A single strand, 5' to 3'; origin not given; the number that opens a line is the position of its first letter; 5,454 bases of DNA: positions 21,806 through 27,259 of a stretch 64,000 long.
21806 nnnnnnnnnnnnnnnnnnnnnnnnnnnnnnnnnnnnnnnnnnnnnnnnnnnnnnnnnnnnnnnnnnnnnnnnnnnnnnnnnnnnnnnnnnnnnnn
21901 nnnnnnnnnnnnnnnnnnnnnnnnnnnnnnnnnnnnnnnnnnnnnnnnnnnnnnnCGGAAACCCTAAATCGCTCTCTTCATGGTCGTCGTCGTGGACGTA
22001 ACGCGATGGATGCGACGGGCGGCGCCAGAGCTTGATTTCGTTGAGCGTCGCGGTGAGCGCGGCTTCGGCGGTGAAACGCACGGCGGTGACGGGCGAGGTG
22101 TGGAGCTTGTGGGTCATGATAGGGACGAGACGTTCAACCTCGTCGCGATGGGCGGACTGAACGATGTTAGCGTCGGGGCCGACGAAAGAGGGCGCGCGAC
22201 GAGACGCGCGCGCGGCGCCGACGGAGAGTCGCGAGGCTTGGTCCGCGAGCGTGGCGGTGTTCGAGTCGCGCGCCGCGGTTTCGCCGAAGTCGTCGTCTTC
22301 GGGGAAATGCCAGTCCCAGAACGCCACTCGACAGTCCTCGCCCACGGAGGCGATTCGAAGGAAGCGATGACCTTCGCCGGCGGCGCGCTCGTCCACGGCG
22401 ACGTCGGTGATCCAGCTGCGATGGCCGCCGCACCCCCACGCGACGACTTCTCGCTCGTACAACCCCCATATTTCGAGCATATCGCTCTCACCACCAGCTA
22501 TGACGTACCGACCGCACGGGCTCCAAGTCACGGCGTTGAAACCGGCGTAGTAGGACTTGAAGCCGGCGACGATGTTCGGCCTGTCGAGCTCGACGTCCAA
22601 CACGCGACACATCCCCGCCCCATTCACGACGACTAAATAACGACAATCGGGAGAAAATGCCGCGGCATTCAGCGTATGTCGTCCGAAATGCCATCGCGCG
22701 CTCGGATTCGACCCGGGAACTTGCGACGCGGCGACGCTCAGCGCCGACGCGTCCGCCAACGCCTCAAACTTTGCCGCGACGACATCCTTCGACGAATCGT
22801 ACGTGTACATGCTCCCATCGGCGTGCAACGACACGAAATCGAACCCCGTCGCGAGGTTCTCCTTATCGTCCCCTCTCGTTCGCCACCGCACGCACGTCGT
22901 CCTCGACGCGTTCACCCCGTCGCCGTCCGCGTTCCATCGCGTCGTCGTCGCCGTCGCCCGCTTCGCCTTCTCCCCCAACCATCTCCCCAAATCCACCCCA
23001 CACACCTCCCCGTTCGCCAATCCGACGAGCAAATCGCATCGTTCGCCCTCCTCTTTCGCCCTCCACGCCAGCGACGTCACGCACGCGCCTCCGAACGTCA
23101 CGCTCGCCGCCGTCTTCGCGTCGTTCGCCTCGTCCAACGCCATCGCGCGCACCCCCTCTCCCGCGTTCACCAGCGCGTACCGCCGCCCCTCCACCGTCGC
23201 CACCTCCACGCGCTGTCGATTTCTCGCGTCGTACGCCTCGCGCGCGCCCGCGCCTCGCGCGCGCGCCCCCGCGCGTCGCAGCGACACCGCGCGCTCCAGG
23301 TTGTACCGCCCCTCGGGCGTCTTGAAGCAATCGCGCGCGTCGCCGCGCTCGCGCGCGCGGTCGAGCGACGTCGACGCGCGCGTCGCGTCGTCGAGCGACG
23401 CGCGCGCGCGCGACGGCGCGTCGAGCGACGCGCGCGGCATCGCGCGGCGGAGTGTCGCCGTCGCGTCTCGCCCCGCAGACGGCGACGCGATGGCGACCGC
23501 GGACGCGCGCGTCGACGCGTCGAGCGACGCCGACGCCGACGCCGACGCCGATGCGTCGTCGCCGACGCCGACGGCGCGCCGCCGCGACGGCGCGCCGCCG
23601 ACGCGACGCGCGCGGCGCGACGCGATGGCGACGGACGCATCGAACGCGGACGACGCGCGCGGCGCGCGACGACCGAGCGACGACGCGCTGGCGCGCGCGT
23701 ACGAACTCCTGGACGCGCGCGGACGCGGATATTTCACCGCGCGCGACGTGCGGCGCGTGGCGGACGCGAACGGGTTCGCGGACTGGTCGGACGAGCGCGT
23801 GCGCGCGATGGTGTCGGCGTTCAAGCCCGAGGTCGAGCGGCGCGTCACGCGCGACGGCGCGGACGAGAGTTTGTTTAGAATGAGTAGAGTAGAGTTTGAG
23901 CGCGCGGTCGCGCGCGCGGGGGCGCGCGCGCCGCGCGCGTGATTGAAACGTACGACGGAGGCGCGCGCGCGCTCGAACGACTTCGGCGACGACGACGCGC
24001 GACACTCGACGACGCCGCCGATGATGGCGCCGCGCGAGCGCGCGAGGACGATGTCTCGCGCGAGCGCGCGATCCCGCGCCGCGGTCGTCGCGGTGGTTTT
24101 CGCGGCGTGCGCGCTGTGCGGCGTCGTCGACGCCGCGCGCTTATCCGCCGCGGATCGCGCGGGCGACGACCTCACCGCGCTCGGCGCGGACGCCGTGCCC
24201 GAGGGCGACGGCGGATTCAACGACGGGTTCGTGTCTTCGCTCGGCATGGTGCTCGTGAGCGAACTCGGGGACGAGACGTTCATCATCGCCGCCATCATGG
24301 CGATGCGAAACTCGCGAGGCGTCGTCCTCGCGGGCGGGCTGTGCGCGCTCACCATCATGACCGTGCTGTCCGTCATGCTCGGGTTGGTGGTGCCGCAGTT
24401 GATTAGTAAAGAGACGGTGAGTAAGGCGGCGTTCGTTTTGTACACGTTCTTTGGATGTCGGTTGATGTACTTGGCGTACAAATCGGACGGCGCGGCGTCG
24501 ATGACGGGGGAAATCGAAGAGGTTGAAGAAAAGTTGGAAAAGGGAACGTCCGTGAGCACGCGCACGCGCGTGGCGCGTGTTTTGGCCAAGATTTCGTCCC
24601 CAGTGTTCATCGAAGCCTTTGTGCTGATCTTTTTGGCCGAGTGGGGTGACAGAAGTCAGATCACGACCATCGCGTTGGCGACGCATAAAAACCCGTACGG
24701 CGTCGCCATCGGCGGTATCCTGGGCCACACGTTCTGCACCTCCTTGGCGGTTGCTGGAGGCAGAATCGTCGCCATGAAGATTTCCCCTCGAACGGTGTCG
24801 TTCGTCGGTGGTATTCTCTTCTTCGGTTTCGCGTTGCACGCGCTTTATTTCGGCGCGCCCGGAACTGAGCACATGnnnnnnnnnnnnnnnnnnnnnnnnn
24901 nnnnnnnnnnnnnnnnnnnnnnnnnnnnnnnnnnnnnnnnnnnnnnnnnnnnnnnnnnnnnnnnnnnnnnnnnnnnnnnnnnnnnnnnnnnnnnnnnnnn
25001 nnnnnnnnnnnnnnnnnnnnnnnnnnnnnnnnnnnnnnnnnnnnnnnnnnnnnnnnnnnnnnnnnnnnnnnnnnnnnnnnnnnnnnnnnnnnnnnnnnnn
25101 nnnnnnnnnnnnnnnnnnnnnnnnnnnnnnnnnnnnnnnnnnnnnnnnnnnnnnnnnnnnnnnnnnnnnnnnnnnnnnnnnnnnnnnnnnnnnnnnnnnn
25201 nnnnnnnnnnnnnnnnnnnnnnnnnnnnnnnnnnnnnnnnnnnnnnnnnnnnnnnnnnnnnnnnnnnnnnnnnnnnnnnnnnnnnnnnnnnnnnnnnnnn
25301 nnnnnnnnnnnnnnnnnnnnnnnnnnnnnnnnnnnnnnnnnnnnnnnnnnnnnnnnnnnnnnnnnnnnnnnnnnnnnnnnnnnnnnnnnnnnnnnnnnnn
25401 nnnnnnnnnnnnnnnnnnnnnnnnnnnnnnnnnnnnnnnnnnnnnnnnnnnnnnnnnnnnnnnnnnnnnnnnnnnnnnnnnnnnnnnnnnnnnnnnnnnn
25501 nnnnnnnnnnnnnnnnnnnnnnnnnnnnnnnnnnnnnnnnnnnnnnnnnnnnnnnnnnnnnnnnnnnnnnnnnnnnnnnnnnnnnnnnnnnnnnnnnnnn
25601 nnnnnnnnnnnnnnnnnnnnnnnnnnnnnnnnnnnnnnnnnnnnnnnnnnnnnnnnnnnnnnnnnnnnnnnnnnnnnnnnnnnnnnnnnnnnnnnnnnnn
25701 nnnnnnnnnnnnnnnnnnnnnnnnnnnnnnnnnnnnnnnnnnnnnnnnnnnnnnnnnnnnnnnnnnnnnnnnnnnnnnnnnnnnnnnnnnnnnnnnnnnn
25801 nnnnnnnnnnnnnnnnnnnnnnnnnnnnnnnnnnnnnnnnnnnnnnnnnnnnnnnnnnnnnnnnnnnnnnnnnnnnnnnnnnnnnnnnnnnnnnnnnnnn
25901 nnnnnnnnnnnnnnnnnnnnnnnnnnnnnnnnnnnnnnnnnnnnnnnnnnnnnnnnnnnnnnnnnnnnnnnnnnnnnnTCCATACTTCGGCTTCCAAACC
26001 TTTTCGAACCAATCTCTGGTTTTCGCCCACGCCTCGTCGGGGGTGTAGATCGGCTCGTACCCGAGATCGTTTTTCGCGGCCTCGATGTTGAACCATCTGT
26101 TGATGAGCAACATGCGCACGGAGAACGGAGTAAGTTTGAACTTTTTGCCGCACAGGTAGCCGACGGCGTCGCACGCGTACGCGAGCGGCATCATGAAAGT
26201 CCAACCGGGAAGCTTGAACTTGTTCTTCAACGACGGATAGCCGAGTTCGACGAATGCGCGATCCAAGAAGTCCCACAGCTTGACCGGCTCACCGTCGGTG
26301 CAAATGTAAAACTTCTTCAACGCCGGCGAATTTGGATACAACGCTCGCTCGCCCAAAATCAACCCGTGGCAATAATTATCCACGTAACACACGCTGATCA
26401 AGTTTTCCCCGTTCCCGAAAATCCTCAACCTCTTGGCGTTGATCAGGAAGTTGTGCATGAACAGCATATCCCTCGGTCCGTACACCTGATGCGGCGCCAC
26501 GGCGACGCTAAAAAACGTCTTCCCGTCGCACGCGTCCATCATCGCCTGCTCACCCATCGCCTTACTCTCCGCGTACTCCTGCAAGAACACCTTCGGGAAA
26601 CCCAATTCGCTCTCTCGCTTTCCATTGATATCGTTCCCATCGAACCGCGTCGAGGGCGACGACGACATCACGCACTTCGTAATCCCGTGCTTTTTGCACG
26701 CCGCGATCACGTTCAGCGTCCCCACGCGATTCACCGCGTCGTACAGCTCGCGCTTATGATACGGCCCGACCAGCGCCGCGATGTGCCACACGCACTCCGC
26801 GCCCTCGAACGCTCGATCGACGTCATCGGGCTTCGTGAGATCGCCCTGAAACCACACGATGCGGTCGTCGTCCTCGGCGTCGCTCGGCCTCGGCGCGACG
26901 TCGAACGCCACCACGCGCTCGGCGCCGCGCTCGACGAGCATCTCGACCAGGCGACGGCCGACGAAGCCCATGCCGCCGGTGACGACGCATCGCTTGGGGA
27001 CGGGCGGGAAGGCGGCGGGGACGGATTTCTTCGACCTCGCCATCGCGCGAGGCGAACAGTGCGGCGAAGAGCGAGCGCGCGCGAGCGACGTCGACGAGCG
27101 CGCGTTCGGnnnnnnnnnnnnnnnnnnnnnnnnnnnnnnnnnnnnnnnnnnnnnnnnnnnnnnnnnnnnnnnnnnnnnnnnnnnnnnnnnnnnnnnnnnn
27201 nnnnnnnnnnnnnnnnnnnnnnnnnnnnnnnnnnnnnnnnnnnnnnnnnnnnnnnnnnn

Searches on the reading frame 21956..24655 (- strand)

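Call 36: search_protein_families(library=pfam, proteins=[window:21956-24655:-], max_evalue=0.001)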
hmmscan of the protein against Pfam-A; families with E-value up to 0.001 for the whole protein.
window:21956-24655:- (900 aa): 6 families
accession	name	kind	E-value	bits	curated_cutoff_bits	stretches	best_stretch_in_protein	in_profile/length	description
PF25174.1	Beta-prop_THOC3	-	5.3e-10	39.2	305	2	707-783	6-77/272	THOC3 beta-propeller domain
PF00400.38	WD40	-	2.1e-07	31.6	27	0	706-730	14-38/39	WD domain, G-beta repeat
PF23414.1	Beta-prop_EML_2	-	2e-05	24.5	90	0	660-752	40-130/266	Echinoderm microtubule-associated protein second beta-propeller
PF24817.1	WD40_WDHD1_1st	-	2e-05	24.4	109.9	0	660-738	179-257/291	WDHD1 first WD40 domain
PF24780.1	WD40_MABP1-WDR62_1st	-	0.00011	22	496.3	1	658-739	37-120/328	MABP1/WDR62 first WD40 domain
PF25173.1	Beta-prop_WDR3_1st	-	0.00075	19.7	154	0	653-782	23-142/184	WDR3 first beta-propeller domain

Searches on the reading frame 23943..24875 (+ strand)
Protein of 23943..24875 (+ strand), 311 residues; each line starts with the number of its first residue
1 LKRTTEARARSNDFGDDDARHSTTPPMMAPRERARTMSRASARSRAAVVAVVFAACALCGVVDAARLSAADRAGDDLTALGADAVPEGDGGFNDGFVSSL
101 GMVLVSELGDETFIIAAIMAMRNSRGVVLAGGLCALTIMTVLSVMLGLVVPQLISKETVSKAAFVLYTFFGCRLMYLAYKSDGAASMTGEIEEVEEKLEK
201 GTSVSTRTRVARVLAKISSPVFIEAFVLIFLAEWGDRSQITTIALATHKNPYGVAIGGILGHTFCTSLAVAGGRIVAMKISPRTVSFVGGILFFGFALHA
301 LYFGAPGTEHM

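Call 36: search_protein_families(library=pfam, proteins=[window:23943-24875:+], max_evalue=0.001)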
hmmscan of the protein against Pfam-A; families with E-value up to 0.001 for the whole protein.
window:23943-24875:+ (311 aa): 1 family
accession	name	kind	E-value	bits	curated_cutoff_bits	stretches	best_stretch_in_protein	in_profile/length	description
PF01169.24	GDT1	-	2.6e-40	137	27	2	224-297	2-75/75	Divalent cation/proton antiporter GDT1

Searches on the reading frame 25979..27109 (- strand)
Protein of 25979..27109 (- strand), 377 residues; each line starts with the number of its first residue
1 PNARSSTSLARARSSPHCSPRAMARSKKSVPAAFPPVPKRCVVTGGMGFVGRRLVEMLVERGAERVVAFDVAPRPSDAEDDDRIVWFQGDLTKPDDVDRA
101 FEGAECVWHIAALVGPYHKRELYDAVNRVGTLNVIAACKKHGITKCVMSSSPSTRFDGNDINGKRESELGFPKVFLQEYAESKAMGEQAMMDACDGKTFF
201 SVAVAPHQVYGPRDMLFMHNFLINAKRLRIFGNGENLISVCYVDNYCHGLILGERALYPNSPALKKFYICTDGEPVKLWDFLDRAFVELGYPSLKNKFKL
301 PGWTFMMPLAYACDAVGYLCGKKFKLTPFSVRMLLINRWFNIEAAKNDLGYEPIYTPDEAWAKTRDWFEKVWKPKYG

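Call 36: search_protein_families(library=pfam, proteins=[window:25979-27109:-], max_evalue=0.001)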
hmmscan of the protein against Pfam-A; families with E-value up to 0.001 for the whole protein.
window:25979-27109:- (377 aa): 8 families
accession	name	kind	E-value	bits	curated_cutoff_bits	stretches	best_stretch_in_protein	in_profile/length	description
PF01073.25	3Beta_HSD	-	1.5e-42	146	22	1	42-295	1-274/280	3-beta hydroxysteroid dehydrogenase/isomerase family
PF01370.27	Epimerase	-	9.2e-28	97.7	20.9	1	42-251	2-222/240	NAD dependent epimerase/dehydratase family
PF13460.12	NAD_binding_10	-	3.5e-14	53.5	27.2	1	45-157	1-104/184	NAD(P)H-binding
PF16363.11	GDP_Man_Dehyd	-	1.1e-12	48.6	27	1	43-292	2-269/332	GDP-mannose 4,6 dehydratase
PF07993.18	NAD_binding_4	-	7.8e-10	38.8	20.1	1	79-199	58-197/258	Male sterility protein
PF04321.23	RmlD_sub_bind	-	2.8e-09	36.9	27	1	40-204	2-150/287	RmlD substrate binding domain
PF02719.21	Polysacc_synt_2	-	3.1e-06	27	20.2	1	42-151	2-128/293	Polysaccharide biosynthesis protein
PF08659.16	KR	-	0.00018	22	22.6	1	42-103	4-74/180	KR domain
